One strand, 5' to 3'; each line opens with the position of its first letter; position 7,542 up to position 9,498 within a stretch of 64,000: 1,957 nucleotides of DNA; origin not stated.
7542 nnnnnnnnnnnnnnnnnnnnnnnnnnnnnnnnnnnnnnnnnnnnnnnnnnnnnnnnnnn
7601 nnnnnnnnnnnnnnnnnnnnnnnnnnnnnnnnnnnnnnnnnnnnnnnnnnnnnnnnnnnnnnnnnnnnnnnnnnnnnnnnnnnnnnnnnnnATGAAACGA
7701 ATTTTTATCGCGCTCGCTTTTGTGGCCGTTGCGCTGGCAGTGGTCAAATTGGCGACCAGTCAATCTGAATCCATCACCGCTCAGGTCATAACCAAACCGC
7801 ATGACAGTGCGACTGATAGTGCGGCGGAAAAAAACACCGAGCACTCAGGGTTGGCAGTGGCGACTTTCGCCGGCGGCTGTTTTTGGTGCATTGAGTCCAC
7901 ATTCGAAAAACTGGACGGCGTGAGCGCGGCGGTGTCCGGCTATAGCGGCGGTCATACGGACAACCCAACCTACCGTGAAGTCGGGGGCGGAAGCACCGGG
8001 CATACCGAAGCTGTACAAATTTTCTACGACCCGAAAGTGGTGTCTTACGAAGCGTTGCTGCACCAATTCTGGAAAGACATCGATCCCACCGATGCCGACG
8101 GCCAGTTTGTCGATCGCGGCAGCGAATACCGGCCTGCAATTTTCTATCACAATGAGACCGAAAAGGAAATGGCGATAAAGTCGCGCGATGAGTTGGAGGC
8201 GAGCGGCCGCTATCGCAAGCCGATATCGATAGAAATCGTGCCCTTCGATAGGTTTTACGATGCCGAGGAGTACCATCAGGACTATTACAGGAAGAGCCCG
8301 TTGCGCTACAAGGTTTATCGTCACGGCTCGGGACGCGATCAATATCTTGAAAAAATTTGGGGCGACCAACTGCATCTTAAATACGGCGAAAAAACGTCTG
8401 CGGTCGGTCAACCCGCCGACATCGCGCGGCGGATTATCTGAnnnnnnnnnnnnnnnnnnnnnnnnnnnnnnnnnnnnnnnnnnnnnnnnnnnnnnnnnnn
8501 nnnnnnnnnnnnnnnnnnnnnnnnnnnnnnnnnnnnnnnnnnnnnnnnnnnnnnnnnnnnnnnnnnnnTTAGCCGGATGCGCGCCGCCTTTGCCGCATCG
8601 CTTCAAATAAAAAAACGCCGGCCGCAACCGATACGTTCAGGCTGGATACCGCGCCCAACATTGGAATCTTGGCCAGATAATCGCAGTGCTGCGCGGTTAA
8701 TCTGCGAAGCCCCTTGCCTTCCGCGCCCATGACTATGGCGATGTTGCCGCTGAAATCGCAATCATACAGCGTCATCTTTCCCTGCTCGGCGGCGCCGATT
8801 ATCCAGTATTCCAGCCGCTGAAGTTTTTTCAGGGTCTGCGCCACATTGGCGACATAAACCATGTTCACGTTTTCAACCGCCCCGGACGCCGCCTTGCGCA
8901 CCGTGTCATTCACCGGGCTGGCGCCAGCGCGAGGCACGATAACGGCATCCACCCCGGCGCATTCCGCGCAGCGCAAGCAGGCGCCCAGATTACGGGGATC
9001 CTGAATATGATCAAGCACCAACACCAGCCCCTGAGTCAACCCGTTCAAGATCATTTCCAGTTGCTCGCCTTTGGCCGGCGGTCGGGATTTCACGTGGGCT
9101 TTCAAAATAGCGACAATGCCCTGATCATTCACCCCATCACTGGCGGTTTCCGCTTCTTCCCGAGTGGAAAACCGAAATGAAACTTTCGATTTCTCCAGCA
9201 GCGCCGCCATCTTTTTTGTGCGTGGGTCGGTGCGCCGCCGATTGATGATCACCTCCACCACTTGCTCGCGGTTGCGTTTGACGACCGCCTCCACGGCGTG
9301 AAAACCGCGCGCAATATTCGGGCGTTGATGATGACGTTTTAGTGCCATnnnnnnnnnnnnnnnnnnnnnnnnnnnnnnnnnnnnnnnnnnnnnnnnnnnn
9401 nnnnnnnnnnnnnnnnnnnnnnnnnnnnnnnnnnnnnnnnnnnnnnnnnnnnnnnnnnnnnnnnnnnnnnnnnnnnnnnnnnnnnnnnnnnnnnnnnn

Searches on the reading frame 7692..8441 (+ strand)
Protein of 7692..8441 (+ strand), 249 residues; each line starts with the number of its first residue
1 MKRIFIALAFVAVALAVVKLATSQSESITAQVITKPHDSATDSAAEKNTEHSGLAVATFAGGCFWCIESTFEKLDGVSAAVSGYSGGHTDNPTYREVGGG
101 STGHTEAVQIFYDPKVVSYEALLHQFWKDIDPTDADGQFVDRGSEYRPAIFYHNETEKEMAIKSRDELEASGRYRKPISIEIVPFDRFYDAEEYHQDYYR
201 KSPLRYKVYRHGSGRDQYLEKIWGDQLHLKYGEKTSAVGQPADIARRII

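Call 65: search_protein_families(library=pfam, proteins=[window:7692-8441:+])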
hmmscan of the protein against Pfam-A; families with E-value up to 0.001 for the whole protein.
window:7692-8441:+ (249 aa): 1 family
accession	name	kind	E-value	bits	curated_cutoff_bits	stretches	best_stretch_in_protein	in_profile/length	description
PF01625.27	PMSR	-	8.1e-62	208.4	23.7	1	57-207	2-152/153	Peptide methionine sulfoxide reductase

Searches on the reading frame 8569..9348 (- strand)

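Call 65: search_protein_families(library=pfam, proteins=[window:8569-9348:-])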
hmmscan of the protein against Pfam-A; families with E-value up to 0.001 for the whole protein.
window:8569-9348:- (259 aa): 2 families
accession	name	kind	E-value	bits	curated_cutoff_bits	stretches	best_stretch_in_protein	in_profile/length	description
PF00588.24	SpoU_methylase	-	4.5e-42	144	29.7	1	108-248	2-142/142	SpoU rRNA Methylase family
PF08032.17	SpoU_sub_bind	-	1e-11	45.5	22.8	1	15-84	4-72/76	RNA 2'-O ribose methyltransferase substrate binding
